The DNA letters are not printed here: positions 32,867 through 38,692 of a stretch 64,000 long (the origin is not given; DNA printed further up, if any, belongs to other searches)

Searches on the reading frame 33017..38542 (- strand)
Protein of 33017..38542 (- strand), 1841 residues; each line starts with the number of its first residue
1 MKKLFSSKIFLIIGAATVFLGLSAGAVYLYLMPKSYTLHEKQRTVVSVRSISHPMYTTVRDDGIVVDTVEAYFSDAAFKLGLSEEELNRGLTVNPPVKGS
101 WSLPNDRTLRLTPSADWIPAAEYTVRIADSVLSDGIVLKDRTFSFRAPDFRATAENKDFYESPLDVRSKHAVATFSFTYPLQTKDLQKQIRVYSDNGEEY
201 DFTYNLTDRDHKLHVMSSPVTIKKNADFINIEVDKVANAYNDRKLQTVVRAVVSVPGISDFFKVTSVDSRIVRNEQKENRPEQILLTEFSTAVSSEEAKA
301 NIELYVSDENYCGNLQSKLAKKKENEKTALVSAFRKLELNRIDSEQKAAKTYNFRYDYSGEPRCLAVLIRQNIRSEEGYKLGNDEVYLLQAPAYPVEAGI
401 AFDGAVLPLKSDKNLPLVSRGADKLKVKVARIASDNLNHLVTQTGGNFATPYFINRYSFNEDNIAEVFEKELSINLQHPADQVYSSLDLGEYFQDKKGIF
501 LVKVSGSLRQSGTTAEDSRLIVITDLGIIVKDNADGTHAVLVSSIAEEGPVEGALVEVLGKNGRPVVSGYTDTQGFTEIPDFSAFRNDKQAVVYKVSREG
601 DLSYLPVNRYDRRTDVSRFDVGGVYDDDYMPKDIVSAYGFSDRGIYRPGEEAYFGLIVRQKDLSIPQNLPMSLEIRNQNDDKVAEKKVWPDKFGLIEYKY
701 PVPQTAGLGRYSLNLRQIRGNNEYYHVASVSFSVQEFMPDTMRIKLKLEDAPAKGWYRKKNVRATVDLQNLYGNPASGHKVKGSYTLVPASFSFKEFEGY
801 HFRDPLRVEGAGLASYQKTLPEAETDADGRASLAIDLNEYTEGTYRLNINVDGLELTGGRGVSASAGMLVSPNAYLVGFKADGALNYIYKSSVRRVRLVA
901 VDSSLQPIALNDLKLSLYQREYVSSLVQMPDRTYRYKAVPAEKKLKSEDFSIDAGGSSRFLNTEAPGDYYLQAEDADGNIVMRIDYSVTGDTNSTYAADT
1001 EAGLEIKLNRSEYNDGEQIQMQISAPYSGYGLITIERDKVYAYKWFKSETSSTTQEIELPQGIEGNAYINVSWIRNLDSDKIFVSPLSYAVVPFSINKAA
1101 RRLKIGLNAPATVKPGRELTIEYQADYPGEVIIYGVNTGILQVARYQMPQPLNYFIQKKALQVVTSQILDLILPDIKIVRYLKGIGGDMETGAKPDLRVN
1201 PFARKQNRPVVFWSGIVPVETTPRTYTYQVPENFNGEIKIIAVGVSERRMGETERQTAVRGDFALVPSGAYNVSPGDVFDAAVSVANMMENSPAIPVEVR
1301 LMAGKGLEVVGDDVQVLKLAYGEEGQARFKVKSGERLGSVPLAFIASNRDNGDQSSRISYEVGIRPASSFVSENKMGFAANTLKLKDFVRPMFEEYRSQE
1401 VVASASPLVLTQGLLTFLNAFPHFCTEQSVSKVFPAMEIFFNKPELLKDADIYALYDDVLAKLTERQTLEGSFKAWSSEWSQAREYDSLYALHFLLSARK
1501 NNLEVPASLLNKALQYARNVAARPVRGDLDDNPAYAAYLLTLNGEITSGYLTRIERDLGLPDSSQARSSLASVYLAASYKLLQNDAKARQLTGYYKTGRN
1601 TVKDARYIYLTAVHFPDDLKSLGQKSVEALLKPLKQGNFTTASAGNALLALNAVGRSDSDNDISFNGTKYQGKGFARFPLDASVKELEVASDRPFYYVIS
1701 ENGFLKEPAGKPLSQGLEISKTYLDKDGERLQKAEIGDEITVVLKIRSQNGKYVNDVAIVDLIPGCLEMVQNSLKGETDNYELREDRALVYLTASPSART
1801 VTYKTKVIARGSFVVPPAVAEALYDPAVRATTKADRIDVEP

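Call 88: search_protein_families(library=pfam, proteins=[window:33017-38542:-], max_evalue=0.00001)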
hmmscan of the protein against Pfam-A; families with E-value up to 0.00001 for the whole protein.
window:33017-38542:- (1841 aa): 6 families
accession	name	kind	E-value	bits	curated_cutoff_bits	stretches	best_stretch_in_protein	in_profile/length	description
PF01835.25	MG2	-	2.7e-19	69.7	32.8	1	637-726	2-88/96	MG2 domain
PF17973.7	bMG10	-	5.7e-17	62.6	26.2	1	1716-1826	1-130/131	Bacterial Alpha-2-macroglobulin MG10 domain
PF11974.14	bMG3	-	9.4e-17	61.3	34.9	1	523-623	1-100/103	Bacterial alpha-2-macroglobulin MG3 domain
PF07703.20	A2M_BRD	-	1.7e-14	54.7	22.7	1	1004-1142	1-139/140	Alpha-2-macroglobulin bait region domain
PF17972.7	bMG5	-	5.4e-13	49.9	26.5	1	743-872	2-127/127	Bacterial Alpha-2-macroglobulin MG5 domain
PF00207.28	A2M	-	2.4e-06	27.7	21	1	1211-1300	2-91/92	Alpha-2-macroglobulin family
